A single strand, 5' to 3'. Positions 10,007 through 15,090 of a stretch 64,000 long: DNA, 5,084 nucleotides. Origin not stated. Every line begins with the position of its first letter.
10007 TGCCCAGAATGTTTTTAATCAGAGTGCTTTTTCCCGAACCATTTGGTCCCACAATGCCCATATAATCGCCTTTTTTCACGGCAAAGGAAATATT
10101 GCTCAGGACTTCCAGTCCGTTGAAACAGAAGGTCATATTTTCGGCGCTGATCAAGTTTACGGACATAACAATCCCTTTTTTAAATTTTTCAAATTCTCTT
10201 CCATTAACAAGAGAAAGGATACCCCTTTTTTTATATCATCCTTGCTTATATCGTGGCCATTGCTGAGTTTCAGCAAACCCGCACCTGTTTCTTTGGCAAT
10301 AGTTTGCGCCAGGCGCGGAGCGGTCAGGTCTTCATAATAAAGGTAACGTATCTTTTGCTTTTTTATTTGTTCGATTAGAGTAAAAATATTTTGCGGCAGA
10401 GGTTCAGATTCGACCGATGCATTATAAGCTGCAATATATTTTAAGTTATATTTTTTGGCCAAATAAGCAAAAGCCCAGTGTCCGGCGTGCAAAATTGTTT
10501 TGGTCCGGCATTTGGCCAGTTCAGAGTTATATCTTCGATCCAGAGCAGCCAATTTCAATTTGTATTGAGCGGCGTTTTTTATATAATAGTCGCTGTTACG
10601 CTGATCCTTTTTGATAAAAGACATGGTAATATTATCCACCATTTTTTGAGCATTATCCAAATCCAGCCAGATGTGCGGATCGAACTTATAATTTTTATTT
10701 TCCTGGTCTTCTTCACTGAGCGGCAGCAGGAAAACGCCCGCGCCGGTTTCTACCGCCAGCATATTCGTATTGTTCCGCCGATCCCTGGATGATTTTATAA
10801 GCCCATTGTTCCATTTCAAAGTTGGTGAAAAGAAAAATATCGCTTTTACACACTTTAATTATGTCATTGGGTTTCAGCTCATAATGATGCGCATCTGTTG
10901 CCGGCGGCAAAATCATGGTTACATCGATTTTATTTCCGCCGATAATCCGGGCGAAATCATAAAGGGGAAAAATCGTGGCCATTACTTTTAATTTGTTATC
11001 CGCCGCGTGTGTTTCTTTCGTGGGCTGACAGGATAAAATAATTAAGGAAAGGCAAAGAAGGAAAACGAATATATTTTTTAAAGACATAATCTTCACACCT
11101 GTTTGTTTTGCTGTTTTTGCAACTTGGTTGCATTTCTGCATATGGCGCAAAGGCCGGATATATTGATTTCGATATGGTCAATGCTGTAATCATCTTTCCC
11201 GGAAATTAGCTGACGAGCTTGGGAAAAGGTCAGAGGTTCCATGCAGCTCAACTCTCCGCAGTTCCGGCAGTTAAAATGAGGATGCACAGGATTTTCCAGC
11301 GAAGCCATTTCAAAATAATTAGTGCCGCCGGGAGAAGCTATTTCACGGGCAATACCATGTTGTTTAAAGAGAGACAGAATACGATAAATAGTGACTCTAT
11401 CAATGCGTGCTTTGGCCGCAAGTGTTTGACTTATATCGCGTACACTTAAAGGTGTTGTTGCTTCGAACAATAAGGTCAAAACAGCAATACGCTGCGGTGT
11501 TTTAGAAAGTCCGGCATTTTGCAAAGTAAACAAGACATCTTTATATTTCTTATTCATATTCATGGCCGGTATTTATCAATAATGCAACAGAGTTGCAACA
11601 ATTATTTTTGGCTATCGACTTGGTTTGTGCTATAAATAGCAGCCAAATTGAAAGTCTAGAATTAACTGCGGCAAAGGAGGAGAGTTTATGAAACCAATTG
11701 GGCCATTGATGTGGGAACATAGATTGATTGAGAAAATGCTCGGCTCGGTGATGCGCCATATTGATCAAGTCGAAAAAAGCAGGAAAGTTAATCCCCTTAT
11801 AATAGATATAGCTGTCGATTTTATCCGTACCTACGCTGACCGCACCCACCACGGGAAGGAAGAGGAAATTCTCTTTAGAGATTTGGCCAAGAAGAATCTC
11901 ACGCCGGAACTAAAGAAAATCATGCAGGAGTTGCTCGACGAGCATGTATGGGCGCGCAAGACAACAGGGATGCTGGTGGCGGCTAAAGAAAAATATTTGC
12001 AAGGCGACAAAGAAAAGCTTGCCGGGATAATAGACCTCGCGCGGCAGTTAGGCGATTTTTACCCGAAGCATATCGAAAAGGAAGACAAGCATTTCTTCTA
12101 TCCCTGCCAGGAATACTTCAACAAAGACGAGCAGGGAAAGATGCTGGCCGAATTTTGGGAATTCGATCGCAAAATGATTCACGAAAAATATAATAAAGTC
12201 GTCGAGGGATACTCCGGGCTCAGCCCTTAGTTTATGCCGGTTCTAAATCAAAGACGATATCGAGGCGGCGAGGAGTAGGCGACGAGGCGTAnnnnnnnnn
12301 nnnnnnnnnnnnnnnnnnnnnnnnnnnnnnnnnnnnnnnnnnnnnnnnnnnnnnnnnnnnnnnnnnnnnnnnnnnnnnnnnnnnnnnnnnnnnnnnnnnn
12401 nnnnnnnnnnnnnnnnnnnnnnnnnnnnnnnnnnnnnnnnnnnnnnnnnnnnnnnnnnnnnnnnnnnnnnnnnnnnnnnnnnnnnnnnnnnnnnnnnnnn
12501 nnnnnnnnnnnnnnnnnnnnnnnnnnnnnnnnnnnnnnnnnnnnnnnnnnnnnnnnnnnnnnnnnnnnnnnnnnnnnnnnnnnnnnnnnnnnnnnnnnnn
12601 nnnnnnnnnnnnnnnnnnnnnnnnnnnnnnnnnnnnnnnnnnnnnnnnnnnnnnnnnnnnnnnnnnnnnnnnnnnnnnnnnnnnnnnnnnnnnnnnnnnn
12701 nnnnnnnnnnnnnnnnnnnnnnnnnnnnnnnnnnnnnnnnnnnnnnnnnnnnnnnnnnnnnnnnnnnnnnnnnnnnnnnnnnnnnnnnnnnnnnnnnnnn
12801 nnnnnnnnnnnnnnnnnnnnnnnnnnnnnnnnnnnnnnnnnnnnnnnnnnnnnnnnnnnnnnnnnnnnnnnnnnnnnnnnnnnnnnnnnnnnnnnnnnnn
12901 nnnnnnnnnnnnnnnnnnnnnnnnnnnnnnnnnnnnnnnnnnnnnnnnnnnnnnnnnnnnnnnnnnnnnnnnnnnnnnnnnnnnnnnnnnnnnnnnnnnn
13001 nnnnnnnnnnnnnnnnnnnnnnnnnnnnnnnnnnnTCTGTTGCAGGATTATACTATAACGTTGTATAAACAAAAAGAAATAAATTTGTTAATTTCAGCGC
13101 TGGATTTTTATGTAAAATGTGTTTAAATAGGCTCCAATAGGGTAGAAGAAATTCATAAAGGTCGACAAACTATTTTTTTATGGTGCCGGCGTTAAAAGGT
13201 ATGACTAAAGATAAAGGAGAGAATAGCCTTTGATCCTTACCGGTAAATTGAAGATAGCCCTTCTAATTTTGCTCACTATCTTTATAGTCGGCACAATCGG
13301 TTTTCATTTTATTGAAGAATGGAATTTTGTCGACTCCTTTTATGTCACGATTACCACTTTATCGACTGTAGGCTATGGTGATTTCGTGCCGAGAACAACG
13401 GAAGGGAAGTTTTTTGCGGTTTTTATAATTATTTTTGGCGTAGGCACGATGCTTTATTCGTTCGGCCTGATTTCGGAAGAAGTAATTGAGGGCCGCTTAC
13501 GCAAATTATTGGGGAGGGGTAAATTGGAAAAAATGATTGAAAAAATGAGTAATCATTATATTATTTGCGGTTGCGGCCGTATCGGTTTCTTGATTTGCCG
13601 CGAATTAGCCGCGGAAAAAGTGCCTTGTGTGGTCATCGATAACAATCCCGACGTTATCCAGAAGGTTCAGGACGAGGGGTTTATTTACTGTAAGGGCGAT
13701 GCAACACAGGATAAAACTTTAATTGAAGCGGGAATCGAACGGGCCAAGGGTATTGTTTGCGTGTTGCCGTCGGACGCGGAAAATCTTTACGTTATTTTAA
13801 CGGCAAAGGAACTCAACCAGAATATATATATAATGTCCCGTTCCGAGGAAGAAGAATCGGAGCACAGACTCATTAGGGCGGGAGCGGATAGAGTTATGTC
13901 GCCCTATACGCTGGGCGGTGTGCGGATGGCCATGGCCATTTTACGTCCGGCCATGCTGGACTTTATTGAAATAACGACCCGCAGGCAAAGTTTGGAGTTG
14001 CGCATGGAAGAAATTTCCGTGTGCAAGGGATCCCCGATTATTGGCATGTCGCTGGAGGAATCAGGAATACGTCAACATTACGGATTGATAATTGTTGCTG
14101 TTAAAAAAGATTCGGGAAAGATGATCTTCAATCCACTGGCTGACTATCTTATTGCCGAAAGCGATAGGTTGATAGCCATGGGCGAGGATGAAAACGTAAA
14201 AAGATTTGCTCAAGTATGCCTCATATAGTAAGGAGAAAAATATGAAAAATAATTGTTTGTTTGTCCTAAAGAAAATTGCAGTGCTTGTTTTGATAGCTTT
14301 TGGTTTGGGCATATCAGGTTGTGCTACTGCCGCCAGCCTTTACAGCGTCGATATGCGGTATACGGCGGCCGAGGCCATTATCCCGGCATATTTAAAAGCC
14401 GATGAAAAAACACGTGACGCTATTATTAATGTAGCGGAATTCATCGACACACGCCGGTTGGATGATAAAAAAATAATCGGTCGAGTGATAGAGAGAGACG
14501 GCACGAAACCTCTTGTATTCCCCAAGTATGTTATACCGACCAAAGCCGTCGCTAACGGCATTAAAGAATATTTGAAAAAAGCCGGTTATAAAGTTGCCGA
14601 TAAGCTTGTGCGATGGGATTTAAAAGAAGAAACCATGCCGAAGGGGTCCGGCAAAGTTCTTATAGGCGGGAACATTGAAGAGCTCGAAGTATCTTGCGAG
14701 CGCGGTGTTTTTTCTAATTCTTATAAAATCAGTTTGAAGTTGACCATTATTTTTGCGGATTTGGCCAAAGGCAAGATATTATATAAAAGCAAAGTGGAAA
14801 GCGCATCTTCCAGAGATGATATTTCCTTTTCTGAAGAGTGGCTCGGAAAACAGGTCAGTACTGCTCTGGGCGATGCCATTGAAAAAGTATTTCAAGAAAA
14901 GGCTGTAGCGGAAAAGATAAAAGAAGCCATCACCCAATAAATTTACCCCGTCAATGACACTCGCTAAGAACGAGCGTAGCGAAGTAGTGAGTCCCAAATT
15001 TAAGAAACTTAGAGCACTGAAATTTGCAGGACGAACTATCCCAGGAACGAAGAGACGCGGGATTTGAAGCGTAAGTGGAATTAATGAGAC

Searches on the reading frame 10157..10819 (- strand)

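Call 81: search_protein_families(library=pfam, proteins=[window:10157-10819:-], max_evalue=0.00001)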
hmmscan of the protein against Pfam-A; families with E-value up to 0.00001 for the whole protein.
window:10157-10819:- (220 aa): 1 family
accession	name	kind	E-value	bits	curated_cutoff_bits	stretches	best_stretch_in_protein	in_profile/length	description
PF01297.22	ZnuA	-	6.3e-46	157.4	29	1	16-215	72-262/263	Zinc-uptake complex component A periplasmic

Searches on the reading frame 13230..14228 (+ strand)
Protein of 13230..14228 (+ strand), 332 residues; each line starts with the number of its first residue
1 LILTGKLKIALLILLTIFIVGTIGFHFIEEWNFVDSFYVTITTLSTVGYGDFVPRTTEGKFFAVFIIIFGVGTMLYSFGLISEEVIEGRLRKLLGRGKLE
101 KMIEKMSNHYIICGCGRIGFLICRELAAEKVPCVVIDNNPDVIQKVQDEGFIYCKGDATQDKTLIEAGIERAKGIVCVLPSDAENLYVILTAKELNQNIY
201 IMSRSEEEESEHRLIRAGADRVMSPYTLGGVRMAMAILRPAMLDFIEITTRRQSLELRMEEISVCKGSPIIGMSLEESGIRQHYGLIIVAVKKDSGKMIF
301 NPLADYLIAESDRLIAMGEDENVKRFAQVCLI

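Call 14: search_protein_families(library=pfam, proteins=[window:13230-14228:+])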
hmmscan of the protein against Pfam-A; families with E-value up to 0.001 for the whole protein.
window:13230-14228:+ (332 aa): 5 families
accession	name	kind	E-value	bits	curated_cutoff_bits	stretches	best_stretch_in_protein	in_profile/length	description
PF02254.24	TrkA_N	-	1.8e-34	119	23.8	1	110-225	1-116/116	TrkA-N domain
PF07885.22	Ion_trans_2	-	1.1e-18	67.3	22.5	1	13-85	2-77/79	Ion channel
PF02080.26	TrkA_C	-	2.1e-13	50.4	27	1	260-327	2-67/71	TrkA-C domain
PF00520.37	Ion_trans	-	1.8e-09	37.6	25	1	8-85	131-233/241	Ion transport protein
PF06241.17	Castor_Poll_mid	-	1.5e-05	25.3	26.7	1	255-325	25-95/104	Castor and Pollux, part of voltage-gated ion channel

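Call 15: find_encoding_contigs(protein=window:13230-14228:+, flank=10000, max_places=6)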
Protein window:13230-14228:+ (332 aa): 2 contigs read that carry it; 2 places shown.
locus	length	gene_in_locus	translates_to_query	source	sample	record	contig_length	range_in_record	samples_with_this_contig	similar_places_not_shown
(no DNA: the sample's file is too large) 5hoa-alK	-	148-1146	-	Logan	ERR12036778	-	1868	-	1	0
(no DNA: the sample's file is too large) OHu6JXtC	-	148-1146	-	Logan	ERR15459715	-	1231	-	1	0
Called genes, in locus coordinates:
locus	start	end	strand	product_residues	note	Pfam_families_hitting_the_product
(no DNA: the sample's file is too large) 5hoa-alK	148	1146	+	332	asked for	PF00520:Ion_trans, PF07885:Ion_trans_2, PF02254:TrkA_N, PF06241:Castor_Poll_mid (faint), PF02080:TrkA_C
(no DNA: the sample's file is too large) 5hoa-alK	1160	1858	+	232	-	-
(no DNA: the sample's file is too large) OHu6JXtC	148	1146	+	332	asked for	PF00520:Ion_trans, PF07885:Ion_trans_2, PF02254:TrkA_N, PF06241:Castor_Poll_mid (faint), PF02080:TrkA_C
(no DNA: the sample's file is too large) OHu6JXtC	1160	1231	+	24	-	?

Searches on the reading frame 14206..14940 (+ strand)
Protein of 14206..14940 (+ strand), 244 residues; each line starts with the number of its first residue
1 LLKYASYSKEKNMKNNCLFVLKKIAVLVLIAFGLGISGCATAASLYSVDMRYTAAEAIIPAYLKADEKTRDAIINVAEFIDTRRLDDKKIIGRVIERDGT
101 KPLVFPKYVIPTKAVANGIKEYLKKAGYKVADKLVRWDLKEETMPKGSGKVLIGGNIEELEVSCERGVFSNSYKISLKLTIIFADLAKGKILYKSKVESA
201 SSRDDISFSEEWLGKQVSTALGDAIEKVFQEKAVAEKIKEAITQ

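Call 13: search_protein_families(library=pfam, proteins=[window:14206-14940:+])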
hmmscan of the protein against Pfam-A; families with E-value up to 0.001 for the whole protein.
window:14206-14940:+ (244 aa): 1 family
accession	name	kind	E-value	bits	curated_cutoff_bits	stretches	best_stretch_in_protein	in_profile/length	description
PF03923.18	Lipoprotein_16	-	1.8e-05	25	25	1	80-239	21-159/159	Uncharacterized lipoprotein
